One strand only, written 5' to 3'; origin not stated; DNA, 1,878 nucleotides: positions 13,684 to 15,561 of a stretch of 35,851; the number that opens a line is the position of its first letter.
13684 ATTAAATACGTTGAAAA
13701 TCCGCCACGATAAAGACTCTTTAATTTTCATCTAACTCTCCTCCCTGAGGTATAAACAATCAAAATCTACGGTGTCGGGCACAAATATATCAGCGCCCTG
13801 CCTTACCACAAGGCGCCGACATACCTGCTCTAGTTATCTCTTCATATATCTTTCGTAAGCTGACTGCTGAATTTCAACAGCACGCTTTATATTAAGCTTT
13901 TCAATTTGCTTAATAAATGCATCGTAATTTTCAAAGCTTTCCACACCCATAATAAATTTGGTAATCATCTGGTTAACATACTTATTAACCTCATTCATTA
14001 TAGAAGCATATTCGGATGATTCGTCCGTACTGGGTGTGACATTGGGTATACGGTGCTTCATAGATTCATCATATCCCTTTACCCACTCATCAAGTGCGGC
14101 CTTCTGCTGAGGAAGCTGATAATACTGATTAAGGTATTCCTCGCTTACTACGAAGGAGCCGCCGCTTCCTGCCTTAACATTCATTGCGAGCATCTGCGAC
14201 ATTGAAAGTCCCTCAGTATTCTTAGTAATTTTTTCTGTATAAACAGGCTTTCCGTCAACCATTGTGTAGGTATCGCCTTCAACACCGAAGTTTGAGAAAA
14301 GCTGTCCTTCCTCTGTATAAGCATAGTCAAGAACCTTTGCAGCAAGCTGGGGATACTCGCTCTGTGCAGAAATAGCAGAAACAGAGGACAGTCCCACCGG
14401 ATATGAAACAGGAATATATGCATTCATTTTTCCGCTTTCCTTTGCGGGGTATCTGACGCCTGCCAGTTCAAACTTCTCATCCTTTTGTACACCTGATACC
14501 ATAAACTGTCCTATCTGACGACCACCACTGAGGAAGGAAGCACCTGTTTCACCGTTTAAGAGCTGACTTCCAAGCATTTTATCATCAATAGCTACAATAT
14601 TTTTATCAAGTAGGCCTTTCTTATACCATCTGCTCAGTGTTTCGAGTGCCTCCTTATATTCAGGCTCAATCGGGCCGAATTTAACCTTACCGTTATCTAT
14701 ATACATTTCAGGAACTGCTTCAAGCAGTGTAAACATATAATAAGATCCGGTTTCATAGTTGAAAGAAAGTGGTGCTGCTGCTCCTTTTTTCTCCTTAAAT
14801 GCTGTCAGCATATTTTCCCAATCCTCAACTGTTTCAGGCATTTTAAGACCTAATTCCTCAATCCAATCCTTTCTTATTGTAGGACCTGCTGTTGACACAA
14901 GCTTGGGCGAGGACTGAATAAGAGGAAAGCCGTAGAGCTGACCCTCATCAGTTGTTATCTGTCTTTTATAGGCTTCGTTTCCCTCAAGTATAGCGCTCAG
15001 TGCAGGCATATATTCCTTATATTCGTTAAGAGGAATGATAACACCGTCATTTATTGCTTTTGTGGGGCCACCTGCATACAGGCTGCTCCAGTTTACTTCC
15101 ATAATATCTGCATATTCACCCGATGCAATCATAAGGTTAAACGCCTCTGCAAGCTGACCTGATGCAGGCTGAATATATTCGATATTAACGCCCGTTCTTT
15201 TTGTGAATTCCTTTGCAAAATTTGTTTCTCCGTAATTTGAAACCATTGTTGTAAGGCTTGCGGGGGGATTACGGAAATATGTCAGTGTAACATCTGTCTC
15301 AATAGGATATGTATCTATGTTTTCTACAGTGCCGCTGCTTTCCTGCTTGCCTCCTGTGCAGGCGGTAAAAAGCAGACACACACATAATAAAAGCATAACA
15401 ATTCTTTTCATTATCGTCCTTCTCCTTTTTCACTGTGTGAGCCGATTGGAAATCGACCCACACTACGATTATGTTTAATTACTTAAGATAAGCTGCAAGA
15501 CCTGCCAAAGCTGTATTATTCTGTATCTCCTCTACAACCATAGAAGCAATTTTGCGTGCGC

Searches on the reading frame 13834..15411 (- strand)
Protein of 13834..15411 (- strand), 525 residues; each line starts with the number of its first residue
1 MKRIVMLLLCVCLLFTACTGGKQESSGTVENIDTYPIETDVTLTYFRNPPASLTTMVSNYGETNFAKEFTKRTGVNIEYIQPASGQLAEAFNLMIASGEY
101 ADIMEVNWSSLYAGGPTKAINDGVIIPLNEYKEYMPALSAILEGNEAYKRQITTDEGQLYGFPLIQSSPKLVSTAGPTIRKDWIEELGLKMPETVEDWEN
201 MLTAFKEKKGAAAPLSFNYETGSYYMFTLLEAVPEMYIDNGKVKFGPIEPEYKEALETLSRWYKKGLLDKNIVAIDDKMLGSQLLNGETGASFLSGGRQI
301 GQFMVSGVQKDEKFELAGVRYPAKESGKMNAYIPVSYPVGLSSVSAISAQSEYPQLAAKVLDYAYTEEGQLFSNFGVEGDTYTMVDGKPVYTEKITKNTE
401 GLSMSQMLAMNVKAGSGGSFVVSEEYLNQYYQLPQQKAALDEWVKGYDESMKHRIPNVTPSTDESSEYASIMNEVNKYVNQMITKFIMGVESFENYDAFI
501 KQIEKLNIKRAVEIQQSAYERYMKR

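Call 4: search_protein_families(library=pfam, proteins=[window:13834-15411:-], max_evalue=0.001)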
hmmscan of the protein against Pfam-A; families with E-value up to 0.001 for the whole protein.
window:13834-15411:- (525 aa): 2 families
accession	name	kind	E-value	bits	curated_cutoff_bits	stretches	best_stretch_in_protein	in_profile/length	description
PF01547.30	SBP_bac_1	-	1.4e-19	71.7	26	1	65-370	13-306/307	Bacterial extracellular solute-binding protein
PF13416.11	SBP_bac_8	-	4.8e-16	59.8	27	1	65-370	2-249/279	Bacterial extracellular solute-binding protein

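Call 76: search_protein_families(library=ncbifam, proteins=[window:13834-15411:-], max_evalue=0.001)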
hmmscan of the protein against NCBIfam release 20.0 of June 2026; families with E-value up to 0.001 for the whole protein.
window:13834-15411:- (525 aa): 0 families
